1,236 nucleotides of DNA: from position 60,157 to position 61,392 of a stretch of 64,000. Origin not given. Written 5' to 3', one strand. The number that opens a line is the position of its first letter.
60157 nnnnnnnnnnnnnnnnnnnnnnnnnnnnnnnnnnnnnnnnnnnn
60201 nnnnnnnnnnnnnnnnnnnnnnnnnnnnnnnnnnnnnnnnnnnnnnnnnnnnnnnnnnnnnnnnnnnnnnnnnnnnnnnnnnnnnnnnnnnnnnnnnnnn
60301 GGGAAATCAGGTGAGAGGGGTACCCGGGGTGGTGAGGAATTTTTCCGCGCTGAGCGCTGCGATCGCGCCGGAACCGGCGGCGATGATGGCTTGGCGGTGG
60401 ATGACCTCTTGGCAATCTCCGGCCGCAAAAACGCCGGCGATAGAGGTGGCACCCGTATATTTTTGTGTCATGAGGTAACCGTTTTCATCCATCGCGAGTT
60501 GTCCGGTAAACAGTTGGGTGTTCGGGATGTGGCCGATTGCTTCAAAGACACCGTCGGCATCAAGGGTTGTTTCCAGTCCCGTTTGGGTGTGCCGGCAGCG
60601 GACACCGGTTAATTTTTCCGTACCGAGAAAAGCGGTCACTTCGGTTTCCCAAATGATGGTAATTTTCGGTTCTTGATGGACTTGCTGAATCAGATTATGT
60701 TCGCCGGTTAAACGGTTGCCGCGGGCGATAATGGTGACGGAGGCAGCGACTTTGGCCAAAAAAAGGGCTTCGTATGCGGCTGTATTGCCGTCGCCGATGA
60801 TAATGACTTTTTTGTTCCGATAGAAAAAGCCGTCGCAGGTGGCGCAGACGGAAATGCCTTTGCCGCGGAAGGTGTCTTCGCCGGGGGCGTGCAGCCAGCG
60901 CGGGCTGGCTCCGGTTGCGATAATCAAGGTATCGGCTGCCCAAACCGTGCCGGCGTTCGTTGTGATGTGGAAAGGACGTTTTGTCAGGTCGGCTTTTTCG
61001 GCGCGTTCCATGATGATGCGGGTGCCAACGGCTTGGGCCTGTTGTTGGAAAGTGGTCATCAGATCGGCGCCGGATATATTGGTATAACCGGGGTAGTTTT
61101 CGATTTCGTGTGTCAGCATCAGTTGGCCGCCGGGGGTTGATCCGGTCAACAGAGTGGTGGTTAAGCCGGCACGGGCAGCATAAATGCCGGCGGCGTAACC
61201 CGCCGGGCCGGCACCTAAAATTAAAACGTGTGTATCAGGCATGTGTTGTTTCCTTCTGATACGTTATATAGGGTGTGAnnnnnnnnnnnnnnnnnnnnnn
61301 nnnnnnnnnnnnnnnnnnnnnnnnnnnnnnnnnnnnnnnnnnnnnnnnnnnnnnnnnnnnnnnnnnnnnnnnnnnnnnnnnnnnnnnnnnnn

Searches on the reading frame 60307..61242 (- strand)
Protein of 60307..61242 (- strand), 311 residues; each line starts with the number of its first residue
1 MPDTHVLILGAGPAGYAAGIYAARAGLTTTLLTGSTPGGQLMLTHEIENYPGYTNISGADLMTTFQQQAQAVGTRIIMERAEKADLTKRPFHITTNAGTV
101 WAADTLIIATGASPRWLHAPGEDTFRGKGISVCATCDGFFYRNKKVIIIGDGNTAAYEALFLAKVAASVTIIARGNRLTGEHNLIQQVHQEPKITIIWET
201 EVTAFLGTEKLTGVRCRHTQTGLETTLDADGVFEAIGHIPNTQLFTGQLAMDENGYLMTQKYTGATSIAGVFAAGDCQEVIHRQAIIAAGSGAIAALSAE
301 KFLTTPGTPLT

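Call 30: find_encoding_contigs(protein=window:60307-61242:-, flank=10000, max_places=4)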
Protein window:60307-61242:- (311 aa): 11 contigs read that carry it; 4 places shown.
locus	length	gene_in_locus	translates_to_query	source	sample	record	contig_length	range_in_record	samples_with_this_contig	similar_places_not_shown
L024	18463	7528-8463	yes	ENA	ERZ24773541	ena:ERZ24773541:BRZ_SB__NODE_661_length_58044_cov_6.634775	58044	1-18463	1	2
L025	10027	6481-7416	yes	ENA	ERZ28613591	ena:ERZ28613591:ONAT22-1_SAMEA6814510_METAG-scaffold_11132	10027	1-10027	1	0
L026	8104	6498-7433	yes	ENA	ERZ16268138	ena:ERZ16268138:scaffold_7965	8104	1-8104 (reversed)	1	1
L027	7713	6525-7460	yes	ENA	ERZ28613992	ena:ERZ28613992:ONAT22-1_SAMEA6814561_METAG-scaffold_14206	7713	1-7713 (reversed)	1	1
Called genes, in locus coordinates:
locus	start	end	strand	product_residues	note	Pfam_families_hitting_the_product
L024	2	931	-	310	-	?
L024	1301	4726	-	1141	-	PF07690:MFS_1, PF01553:Acyltransferase, PF00501:AMP-binding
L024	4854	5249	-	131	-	-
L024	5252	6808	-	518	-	PF03060:NMO (weak)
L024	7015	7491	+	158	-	PF03449:GreA_GreB_N, PF01272:GreA_GreB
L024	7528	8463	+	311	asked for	PF07992:Pyr_redox_2, PF12831:FAD_oxidored (faint), PF13738:Pyr_redox_3, PF00070:Pyr_redox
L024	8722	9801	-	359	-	PF01555:N6_N4_Mtase, PF18755:RAMA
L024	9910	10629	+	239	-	PF04402:SIMPL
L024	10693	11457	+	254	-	-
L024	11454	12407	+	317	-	PF06258:Mito_fiss_Elm1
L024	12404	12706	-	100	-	-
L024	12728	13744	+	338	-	PF00849:PseudoU_synth_2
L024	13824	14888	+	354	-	-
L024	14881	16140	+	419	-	PF00675:Peptidase_M16, PF05193:Peptidase_M16_C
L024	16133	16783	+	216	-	PF01351:RNase_HII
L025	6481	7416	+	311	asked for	PF07992:Pyr_redox_2, PF12831:FAD_oxidored (faint), PF13738:Pyr_redox_3, PF00070:Pyr_redox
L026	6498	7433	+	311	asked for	PF07992:Pyr_redox_2, PF12831:FAD_oxidored (faint), PF13738:Pyr_redox_3, PF00070:Pyr_redox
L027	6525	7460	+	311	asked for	PF07992:Pyr_redox_2, PF12831:FAD_oxidored (faint), PF13738:Pyr_redox_3, PF00070:Pyr_redox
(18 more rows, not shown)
